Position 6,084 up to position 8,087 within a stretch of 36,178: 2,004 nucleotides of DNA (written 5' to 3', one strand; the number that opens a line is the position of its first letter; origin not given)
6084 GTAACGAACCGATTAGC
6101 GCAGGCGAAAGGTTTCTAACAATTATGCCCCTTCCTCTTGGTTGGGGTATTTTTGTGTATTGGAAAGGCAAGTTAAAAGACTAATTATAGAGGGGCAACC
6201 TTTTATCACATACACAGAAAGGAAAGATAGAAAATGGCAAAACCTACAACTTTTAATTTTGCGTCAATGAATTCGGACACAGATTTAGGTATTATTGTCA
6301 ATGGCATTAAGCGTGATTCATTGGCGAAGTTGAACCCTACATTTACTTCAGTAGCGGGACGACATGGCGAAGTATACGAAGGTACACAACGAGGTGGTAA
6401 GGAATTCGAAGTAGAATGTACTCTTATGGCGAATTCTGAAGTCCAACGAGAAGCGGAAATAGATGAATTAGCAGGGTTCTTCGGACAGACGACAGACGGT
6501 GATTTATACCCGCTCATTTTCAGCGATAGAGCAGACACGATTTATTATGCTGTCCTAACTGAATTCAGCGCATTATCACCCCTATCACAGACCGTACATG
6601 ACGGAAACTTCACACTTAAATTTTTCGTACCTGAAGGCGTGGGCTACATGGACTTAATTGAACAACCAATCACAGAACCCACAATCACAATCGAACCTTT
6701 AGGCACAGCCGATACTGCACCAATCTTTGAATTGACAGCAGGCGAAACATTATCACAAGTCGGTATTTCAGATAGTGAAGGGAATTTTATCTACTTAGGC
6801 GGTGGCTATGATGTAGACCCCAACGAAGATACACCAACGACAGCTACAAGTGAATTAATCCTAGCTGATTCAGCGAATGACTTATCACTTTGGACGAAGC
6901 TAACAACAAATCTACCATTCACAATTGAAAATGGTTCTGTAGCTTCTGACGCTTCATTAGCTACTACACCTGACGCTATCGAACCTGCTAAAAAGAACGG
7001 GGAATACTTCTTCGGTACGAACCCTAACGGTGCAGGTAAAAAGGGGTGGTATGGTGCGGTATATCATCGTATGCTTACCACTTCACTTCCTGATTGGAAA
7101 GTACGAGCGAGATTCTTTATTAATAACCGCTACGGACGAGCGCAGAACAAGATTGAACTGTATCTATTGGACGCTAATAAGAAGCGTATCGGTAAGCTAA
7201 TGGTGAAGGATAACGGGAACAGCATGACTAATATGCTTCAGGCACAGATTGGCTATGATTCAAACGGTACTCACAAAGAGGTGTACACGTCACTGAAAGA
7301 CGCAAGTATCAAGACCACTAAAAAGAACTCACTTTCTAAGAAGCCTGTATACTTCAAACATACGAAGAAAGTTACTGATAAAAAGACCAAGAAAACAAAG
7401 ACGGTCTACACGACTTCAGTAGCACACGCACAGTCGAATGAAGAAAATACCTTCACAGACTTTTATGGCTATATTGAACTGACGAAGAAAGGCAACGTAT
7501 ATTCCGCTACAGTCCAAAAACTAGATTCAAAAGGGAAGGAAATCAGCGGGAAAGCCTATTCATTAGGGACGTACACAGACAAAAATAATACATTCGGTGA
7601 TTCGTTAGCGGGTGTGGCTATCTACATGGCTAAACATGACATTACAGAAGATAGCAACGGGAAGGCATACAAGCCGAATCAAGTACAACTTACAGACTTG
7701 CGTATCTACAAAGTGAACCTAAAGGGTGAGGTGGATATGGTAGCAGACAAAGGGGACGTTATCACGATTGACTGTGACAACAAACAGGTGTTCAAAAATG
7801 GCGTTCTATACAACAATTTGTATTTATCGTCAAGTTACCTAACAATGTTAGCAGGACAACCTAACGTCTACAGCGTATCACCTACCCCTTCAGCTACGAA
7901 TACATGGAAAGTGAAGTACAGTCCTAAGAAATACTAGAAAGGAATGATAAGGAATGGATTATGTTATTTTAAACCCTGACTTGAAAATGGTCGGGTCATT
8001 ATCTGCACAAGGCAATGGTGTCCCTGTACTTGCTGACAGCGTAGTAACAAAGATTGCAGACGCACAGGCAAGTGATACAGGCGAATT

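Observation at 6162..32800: A 29-34 nt box occurs four times in the same orientation across the late module, twice embedded in frame in unrelated ORFs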

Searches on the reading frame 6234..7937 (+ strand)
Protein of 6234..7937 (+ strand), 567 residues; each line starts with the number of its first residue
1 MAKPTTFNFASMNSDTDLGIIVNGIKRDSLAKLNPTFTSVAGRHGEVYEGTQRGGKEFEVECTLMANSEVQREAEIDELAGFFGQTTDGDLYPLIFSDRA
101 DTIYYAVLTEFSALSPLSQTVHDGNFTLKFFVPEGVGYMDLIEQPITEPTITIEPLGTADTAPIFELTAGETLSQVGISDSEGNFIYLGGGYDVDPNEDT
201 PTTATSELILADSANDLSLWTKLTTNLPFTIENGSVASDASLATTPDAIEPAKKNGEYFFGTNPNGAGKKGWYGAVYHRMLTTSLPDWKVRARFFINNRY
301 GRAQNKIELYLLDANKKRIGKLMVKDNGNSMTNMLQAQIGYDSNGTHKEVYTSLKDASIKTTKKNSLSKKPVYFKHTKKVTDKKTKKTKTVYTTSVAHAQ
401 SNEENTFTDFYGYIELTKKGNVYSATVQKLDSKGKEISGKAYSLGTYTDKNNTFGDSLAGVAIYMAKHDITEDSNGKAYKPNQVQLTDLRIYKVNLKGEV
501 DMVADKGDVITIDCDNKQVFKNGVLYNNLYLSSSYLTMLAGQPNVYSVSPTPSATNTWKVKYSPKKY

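Call 10: search_protein_families(library=phrogs, proteins=[window:6234-7937:+])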
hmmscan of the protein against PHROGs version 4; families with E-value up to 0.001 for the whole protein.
window:6234-7937:+ (567 aa): 3 families
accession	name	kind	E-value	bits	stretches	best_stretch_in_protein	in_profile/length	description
phrog_202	-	tail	5.5e-68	231.1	1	4-565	20-521/523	distal tail protein Dit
phrog_33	-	tail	1.8e-19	71.3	1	7-172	39-206/651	distal tail protein Dit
phrog_12552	-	tail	3.9e-15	57.1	1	372-554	4-194/206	tail protein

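Call 11: search_protein_families(library=pfam, proteins=[window:6234-7937:+], max_evalue=0.01)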
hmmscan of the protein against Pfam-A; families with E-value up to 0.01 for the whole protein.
window:6234-7937:+ (567 aa): 2 families
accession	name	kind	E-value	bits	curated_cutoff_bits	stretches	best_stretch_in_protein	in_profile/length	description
PF05709.17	Sipho_tail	-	1.2e-10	42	24.2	1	22-132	11-118/118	Phage tail protein RIFT-related domain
PF22768.1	SPP1_Dit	-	6.9e-09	36.2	25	1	501-564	35-95/97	Siphovirus-type tail component, C-terminal domain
